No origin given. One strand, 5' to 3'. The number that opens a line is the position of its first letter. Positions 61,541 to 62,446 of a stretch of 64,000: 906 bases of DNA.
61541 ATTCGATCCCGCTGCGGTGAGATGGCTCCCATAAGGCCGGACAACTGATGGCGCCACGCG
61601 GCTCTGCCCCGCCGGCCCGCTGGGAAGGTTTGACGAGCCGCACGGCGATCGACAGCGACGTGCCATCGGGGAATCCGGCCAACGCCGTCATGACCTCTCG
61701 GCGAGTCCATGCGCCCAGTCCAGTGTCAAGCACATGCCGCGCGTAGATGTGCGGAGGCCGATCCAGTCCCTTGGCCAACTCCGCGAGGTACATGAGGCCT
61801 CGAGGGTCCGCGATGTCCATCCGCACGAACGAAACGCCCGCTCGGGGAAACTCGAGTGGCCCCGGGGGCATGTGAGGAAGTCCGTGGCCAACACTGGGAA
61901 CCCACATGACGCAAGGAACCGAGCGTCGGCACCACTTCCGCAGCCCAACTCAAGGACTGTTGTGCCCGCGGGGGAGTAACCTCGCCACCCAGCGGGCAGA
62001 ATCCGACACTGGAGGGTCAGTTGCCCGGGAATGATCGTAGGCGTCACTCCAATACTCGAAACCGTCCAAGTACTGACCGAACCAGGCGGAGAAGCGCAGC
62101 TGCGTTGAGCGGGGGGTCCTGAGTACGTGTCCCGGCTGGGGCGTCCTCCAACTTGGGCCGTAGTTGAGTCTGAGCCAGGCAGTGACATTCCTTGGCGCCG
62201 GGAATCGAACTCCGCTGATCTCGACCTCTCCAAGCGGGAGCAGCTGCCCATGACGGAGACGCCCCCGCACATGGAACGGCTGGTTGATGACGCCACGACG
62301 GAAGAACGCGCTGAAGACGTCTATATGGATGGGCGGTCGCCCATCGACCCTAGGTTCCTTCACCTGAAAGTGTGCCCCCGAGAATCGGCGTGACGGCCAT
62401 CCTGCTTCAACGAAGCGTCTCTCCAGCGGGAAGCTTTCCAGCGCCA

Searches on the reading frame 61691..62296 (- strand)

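Call 9: search_protein_families(library=pfam, proteins=[window:61691-62296:-], max_evalue=0.01)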
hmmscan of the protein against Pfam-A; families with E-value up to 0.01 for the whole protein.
window:61691-62296:- (202 aa): 1 family
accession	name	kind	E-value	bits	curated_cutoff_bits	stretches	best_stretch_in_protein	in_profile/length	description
PF13489.12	Methyltransf_23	-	0.0017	18.5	27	1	107-141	19-53/164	Methyltransferase domain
